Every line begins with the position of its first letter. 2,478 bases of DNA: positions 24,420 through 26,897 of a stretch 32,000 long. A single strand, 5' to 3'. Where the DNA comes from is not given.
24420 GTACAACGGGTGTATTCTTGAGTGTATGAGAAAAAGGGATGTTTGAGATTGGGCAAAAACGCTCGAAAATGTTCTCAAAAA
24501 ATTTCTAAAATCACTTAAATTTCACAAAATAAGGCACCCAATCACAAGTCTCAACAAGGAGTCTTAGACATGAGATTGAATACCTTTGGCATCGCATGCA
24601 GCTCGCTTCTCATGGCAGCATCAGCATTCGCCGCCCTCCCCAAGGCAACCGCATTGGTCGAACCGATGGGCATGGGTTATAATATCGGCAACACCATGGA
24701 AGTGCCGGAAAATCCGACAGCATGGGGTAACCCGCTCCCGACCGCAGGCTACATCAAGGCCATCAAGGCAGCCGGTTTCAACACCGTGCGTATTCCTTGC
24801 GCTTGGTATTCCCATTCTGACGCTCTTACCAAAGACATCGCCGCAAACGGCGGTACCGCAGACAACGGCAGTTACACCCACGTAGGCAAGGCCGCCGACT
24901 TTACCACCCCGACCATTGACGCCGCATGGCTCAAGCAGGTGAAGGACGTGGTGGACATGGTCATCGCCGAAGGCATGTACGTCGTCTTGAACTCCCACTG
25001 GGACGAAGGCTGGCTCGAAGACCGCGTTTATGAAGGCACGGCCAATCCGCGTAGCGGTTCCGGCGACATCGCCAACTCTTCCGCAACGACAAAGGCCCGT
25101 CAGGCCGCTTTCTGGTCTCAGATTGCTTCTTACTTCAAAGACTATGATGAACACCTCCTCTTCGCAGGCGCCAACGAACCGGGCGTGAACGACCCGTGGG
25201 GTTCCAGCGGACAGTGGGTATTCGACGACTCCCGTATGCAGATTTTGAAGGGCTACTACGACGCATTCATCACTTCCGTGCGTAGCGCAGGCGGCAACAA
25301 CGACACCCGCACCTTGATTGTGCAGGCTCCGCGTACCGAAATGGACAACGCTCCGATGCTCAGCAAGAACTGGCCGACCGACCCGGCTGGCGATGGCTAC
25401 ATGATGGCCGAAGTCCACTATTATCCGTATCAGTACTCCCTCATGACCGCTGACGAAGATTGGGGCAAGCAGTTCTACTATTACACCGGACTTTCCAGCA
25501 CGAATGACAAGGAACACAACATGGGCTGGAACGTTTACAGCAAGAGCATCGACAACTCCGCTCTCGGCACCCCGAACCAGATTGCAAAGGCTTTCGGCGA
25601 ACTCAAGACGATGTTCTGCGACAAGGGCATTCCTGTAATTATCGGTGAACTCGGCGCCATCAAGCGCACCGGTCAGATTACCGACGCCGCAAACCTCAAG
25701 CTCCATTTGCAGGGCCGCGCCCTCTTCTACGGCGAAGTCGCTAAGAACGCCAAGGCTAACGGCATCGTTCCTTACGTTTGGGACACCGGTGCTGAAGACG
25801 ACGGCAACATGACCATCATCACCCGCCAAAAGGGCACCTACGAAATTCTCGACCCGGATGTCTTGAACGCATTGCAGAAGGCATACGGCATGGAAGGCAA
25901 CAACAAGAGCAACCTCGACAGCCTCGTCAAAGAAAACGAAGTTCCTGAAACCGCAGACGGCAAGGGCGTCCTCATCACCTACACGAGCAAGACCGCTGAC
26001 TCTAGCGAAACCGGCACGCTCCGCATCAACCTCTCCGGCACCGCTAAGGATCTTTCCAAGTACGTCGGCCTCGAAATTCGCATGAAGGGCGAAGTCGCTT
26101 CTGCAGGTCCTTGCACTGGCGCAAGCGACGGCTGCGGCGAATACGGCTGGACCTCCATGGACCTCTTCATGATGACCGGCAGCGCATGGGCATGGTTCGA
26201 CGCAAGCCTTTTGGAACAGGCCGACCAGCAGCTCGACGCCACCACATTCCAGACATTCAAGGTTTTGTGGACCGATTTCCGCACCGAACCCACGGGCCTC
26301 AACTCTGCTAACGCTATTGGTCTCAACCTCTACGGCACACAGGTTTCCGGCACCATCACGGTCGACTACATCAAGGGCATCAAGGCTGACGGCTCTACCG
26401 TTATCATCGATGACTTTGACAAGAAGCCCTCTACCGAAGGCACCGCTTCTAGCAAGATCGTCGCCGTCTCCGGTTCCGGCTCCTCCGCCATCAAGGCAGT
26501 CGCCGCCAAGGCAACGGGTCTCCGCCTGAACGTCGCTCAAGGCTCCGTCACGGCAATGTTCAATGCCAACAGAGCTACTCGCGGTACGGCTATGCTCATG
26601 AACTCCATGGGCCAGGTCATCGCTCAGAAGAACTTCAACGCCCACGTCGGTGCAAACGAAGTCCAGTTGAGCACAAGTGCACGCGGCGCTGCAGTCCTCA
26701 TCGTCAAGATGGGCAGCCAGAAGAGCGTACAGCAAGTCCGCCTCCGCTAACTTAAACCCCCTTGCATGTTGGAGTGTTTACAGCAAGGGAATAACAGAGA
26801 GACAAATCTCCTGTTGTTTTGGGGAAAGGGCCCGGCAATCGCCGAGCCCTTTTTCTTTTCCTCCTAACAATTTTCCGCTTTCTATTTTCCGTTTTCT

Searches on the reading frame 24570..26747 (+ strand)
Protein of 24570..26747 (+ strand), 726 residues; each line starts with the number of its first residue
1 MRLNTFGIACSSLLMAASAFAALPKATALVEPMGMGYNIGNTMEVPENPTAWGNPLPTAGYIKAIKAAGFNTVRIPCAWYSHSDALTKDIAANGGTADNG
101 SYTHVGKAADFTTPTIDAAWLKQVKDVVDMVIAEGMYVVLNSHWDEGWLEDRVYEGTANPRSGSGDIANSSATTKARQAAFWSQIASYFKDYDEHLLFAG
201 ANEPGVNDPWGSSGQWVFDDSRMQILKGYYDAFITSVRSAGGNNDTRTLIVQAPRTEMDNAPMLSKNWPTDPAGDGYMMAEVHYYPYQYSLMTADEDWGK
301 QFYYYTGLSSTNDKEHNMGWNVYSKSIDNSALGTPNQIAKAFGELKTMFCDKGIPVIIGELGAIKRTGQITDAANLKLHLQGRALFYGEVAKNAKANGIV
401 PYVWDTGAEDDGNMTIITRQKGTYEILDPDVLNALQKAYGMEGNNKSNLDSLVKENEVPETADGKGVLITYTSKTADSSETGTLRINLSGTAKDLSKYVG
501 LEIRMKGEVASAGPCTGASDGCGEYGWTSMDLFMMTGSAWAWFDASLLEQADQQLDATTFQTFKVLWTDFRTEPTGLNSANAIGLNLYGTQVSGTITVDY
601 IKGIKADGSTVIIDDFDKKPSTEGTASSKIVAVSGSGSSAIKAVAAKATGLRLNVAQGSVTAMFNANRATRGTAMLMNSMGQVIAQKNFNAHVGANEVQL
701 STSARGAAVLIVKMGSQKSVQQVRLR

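Call 3: search_protein_families(library=pfam, proteins=[window:24570-26747:+], max_evalue=1)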
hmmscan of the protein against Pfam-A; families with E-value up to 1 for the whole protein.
window:24570-26747:+ (726 aa): 3 families
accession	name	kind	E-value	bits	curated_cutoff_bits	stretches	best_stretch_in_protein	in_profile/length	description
PF00150.24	Cellulase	-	4.8e-43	148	23.5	1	40-408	5-270/272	Cellulase (glycosyl hydrolase family 5)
PF13204.13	Apiosidase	-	0.0014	18.7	26.5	1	60-196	36-145/320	Apiosidase-like, catalytic domain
PF21253.3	Mann_GBD_bact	-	0.36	11.5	27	1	490-554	41-103/143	Mannanase, galactose-binding domain-like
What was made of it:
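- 24570..26750 (+): GH5 cellulase (FSU_1228 / Fisuc_0786). It is a conserved right-hand flank, not part of the cassette. Pfam Cellulase E=4.8e-43 (call 3).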

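Call 4: search_protein_families(library=ncbifam, proteins=[window:24570-26747:+], max_evalue=1)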
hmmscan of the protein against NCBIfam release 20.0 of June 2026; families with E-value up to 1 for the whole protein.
window:24570-26747:+ (726 aa): 1 family
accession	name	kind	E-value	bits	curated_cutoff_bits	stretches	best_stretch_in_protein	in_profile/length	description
NF051847.1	EndGlycCerase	equivalog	0.0013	17.5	700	1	114-145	89-120/455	endoglycoceramidase I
